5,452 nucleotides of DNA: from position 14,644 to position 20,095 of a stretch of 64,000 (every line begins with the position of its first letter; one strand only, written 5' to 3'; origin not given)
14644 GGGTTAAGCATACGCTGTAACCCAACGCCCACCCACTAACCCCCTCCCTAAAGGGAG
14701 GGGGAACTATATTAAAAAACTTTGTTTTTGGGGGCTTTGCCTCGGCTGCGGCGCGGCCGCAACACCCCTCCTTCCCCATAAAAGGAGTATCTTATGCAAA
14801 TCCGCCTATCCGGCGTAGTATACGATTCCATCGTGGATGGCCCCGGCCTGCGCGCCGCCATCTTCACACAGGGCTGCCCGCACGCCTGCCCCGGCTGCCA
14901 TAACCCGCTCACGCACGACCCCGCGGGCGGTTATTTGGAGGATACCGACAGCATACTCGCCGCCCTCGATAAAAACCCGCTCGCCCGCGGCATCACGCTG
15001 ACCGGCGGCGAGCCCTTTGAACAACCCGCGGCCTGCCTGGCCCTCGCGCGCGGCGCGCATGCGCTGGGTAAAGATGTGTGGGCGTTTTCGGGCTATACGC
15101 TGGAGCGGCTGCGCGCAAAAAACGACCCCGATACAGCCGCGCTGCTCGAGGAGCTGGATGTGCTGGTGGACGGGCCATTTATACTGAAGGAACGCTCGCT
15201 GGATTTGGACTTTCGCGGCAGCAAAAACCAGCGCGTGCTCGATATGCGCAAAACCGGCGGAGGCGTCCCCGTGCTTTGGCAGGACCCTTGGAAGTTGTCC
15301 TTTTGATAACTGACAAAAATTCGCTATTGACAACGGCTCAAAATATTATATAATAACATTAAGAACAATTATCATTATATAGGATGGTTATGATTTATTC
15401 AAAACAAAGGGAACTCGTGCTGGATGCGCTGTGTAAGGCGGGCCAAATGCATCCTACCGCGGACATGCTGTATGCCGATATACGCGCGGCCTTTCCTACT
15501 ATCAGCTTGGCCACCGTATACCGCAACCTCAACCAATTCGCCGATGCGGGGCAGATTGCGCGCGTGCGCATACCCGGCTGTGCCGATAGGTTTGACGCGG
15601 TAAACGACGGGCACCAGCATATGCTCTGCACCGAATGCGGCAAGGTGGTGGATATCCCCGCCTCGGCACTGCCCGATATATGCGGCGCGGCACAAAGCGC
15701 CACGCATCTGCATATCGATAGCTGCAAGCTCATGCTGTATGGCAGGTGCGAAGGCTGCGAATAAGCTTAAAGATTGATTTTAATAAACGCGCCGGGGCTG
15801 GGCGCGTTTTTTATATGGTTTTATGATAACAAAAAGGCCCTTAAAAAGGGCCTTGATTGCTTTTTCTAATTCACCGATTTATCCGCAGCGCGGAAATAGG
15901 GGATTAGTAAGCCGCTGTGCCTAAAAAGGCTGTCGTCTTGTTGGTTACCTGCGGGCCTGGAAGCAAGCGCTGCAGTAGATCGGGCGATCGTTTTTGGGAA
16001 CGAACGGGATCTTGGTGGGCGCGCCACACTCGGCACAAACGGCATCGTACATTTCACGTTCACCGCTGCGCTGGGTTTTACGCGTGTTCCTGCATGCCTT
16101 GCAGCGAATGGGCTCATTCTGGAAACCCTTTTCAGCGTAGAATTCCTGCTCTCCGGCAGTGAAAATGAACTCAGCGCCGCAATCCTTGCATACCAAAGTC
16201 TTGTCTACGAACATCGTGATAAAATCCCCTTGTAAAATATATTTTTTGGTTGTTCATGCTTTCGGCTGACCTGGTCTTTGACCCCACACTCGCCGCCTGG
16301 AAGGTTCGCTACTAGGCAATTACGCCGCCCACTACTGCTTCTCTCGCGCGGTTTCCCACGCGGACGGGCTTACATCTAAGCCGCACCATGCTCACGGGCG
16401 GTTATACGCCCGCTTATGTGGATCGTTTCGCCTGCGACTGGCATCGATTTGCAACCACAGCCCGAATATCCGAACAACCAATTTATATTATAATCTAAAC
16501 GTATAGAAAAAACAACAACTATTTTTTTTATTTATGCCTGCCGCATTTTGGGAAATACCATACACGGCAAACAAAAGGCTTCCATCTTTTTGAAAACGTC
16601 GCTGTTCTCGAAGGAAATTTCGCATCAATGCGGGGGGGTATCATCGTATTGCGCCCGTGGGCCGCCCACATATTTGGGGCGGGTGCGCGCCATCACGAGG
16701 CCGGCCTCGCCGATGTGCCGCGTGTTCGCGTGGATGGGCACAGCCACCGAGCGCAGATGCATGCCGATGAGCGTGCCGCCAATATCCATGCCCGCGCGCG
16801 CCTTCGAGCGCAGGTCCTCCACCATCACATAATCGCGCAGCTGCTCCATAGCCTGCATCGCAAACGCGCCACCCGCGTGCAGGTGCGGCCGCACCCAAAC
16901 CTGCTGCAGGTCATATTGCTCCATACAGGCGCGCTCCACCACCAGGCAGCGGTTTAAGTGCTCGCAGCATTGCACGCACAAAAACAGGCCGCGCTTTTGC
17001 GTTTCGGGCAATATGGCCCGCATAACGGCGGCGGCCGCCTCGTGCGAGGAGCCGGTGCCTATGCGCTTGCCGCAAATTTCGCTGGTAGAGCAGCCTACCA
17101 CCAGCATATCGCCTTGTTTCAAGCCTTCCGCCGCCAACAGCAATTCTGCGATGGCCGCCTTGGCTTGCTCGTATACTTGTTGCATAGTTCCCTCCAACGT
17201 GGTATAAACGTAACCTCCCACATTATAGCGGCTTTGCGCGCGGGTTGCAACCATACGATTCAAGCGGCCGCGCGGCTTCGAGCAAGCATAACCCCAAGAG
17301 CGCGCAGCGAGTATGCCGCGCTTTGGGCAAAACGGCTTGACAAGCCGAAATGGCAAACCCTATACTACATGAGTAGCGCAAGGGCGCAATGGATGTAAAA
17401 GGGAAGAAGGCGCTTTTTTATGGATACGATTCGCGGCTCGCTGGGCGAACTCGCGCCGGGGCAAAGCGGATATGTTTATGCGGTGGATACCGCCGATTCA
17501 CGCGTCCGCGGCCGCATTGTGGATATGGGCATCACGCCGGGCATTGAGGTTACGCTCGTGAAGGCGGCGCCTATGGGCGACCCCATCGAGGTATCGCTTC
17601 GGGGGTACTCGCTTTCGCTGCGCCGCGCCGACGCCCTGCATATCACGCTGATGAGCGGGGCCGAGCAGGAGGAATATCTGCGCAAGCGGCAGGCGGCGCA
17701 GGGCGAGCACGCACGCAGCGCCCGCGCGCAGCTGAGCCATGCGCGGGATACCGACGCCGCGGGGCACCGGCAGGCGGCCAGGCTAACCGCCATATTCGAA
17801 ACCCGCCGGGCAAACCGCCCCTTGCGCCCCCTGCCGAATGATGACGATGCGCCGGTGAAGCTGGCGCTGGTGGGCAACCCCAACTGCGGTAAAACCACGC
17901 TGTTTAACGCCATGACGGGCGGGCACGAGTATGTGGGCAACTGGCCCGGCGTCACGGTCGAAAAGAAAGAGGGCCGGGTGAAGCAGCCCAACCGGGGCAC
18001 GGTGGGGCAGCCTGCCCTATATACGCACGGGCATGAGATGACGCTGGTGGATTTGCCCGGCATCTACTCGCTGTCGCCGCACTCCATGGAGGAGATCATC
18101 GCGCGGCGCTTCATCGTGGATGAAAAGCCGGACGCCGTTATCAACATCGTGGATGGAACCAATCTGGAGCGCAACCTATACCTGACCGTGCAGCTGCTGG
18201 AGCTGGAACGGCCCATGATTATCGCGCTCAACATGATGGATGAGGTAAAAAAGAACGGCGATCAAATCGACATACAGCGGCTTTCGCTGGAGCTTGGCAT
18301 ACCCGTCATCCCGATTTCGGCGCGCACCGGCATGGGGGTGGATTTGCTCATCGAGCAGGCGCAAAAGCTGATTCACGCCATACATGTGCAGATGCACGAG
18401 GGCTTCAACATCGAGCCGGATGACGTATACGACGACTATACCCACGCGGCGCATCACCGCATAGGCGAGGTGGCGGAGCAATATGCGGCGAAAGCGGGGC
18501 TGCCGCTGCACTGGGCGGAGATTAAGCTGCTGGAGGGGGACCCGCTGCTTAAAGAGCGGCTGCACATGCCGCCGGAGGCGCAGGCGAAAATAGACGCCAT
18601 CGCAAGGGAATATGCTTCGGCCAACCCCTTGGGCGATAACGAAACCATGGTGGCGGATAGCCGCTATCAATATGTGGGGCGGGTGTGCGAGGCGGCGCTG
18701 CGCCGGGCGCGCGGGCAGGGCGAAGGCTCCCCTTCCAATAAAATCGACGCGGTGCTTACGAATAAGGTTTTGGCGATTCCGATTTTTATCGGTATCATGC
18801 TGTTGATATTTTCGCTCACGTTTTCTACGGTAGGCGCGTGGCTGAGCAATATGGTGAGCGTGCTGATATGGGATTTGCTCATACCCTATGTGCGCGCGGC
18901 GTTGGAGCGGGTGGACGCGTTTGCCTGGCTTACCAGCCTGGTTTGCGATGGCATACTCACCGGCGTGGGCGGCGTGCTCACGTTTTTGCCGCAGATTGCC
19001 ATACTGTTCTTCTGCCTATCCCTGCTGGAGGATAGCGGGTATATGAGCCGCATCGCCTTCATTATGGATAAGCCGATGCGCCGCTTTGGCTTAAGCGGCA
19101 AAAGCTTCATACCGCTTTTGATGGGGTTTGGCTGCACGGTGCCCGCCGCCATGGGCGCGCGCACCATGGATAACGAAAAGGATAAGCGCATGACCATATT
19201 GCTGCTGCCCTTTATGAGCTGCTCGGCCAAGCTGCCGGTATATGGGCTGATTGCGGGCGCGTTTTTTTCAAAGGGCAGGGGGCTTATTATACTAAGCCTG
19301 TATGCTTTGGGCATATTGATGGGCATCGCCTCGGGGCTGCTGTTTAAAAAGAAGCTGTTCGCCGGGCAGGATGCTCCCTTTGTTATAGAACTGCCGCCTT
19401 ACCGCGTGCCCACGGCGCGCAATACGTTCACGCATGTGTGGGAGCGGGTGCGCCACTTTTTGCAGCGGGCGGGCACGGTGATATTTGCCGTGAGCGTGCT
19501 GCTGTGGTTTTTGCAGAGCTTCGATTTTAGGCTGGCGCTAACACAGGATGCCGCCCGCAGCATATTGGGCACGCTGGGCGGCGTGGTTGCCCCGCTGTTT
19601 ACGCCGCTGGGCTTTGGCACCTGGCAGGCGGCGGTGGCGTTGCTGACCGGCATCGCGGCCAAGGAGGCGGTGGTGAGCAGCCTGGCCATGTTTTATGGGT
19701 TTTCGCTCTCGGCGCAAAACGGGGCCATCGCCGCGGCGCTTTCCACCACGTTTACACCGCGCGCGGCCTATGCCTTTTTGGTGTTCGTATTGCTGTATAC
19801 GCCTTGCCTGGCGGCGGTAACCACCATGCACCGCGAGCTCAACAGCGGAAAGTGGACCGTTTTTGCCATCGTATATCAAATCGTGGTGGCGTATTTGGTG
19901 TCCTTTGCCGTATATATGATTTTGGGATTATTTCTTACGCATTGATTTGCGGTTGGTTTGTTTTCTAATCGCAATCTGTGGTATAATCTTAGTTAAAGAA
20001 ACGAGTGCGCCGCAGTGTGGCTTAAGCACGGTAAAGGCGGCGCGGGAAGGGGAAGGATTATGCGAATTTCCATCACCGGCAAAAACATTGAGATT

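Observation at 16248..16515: Orphan ~230-nt structured RNA with its own consensus promoter, upstream of a double zinc-ribbon gene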

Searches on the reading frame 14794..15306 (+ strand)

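Call 7: search_protein_families(library=pfam, proteins=[window:14794-15306:+])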
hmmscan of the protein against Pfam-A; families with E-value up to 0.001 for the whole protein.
window:14794-15306:+ (170 aa): 2 families
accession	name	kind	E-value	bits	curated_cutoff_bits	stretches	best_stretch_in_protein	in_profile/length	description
PF13353.11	Fer4_12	-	2e-34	119.3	22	1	14-148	1-136/137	4Fe-4S single cluster domain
PF04055.27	Radical_SAM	-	7.7e-07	29.9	29.5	1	23-80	2-62/166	Radical SAM superfamily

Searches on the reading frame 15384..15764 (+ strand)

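Call 7: search_protein_families(library=pfam, proteins=[window:15384-15764:+])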
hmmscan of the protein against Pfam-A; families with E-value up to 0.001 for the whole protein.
window:15384-15764:+ (126 aa): 1 family
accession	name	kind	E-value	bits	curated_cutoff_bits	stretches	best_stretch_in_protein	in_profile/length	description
PF01475.25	FUR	-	2e-24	86.5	23.1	1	5-119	6-121/121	Ferric uptake regulator family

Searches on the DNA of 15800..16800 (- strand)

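Call 9: search_rna_families(source=window, start=15800, end=16800, threshold=evalue, max_evalue=1)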
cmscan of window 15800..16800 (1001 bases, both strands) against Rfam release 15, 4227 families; matches with E-value up to 1: 2.
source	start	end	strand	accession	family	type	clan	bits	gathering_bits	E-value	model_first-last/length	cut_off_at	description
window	16257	16470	-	RF03072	raiA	Cis-reg; riboswitch;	-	179.6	101.3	1.9e-47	1-209/209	no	raiA RNA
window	15800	15864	+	RF02065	STnc340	Gene; sRNA;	-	24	80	0.81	61-130/130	5'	Enterobacterial sRNA STnc340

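Call 41: search_rna_families(sources=[L043, L058, L061, L066, L077, L080, L072, L038, L039, L050, L051, L071, L015, L030, L036, L045, L006, L017], threshold=gathering)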
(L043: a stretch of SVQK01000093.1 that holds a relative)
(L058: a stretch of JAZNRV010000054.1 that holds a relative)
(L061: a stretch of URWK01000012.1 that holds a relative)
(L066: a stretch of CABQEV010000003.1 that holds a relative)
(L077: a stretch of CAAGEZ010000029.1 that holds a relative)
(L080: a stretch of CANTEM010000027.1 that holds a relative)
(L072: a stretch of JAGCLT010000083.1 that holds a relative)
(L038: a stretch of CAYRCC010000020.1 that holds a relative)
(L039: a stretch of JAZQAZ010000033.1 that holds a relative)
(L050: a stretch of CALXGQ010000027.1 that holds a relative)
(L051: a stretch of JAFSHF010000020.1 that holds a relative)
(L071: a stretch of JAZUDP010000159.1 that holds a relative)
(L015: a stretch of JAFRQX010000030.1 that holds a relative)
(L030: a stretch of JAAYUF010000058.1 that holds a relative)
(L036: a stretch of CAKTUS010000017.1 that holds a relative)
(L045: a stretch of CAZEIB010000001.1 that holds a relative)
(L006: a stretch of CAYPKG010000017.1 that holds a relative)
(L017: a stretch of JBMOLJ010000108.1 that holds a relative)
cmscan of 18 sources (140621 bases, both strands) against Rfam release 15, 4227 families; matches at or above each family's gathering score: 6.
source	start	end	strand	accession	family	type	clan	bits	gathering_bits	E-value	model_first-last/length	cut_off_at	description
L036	3759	3966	+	RF03072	raiA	Cis-reg; riboswitch;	-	181.1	101.3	9.5e-46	1-209/209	no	raiA RNA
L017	3682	3964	+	RF03072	raiA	Cis-reg; riboswitch;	-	172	101.3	3.5e-43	1-209/209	no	raiA RNA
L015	3762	3966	+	RF03072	raiA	Cis-reg; riboswitch;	-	170.7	101.3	8.1e-43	1-209/209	no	raiA RNA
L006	3669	3962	+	RF03072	raiA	Cis-reg; riboswitch;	-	168.3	101.3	3.9e-42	1-209/209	no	raiA RNA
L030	2144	2352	+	RF03072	raiA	Cis-reg; riboswitch;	-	155.8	101.3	1.2e-38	1-209/209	no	raiA RNA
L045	3764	3964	+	RF03072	raiA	Cis-reg; riboswitch;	-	151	101.3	2.9e-37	1-209/209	no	raiA RNA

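Call 47: search_rna_families(source=L077, start=3700, end=4010, threshold=evalue, max_evalue=5, show_alignments=2)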
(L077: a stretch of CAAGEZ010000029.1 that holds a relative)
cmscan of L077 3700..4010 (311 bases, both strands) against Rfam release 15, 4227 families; matches with E-value up to 5: 1.
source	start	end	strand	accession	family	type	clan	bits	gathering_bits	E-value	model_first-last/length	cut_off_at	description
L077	3908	3963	+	RF00005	tRNA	Gene; tRNA;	CL00001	20.9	29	0.051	6-65/71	no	tRNA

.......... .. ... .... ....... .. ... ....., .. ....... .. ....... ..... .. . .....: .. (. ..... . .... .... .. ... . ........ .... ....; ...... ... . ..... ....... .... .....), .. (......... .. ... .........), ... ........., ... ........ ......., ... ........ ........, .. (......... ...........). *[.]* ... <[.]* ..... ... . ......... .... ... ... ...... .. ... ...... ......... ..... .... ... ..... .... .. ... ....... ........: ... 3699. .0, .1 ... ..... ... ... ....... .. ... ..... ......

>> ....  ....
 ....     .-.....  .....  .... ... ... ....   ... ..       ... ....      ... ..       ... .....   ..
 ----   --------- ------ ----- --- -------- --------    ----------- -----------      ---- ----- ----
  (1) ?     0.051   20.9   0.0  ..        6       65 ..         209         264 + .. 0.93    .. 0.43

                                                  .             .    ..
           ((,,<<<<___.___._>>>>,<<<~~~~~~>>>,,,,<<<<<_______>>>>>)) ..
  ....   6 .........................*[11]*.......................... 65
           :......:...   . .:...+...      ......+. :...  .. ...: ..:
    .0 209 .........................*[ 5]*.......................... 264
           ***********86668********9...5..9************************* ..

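Call 83: search_rna_families(sources=[L203, L204, L201], threshold=gathering)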
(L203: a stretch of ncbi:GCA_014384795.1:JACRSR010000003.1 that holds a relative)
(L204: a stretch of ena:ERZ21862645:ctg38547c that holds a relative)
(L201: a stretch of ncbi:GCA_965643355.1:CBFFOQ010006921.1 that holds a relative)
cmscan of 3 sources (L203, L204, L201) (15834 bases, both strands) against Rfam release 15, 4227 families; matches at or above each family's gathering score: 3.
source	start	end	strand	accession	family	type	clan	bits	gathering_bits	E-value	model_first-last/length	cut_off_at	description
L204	2247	2457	+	RF03072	raiA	Cis-reg; riboswitch;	-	188.3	101.3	1e-48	1-209/209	no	raiA RNA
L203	2166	2460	+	RF03072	raiA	Cis-reg; riboswitch;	-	184.2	101.3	1.5e-47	1-209/209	no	raiA RNA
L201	2165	2459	+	RF03072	raiA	Cis-reg; riboswitch;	-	182.1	101.3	5.7e-47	1-209/209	no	raiA RNA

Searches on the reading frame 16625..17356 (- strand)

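Call 7: search_protein_families(library=pfam, proteins=[window:16625-17356:-])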
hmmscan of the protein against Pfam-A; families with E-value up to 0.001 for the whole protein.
window:16625-17356:- (243 aa): 1 family
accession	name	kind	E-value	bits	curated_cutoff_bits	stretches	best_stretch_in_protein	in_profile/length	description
PF04260.17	DUF436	-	6.2e-69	231.4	25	1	66-237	3-171/171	Protein of unknown function (DUF436)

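Call 30: search_protein_families(library=ncbifam, proteins=[window:16625-17356:-], max_evalue=0.01)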
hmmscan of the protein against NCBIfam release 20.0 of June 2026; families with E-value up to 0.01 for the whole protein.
window:16625-17356:- (243 aa): 1 family
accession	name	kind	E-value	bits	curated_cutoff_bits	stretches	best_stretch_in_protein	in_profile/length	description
TIGR01440.1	TIGR01440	hypoth_equivalog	6.5e-57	192.1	145.3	1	69-237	6-172/172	TIGR01440 family protein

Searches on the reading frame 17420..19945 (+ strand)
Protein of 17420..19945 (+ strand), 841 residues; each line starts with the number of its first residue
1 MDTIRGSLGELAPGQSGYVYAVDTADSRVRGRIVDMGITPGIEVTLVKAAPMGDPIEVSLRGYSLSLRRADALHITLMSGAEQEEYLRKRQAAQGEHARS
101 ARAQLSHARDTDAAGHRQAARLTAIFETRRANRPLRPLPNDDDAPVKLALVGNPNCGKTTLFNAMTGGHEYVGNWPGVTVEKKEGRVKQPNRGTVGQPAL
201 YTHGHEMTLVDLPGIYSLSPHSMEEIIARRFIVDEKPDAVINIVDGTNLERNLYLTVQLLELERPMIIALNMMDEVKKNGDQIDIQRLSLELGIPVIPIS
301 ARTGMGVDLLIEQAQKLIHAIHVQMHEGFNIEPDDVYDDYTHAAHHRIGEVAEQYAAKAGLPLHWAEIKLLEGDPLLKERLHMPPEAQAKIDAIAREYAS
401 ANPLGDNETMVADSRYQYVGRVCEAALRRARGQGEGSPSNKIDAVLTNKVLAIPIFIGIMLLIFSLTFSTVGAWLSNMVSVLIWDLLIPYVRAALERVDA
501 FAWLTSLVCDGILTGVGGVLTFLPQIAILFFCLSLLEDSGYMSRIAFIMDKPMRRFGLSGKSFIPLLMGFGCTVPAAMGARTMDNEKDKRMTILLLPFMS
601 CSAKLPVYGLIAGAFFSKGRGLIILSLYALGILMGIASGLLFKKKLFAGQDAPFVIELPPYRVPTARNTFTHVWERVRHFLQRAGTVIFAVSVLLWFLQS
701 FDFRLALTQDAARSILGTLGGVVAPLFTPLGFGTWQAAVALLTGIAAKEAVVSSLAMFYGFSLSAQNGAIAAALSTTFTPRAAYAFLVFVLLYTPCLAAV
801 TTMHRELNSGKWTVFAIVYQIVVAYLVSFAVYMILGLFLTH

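Call 7: search_protein_families(library=pfam, proteins=[window:17420-19945:+])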
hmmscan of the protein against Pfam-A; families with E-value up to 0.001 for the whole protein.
window:17420-19945:+ (841 aa): 8 families
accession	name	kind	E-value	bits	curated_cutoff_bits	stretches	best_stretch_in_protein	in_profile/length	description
PF02421.24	FeoB_N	-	3.6e-63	212.2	27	1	147-313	2-155/156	Ferrous iron transport protein B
PF07670.19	Gate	-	4e-39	133.7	29.6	2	519-615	1-104/104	Nucleoside recognition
PF07664.17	FeoB_C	-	6.9e-21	74.2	26.6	1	624-676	1-54/54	Ferrous iron transport protein B C terminus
PF01926.29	MMR_HSR1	-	4.3e-19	69.1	21.9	1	148-271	2-112/113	50S ribosome-binding GTPase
PF04023.20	FeoA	-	2.4e-16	60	23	1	7-75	2-70/74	FeoA domain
PF17910.6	FeoB_Cyto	-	2.6e-12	47.4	23.4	1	337-427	1-89/90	FeoB cytosolic helical domain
PF09439.16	SRPRB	-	0.00016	21.5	25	1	149-260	7-96/178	Signal recognition particle receptor beta subunit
PF00009.33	GTP_EFTU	-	0.0004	20.5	26.5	0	147-318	5-186/188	Elongation factor Tu GTP binding domain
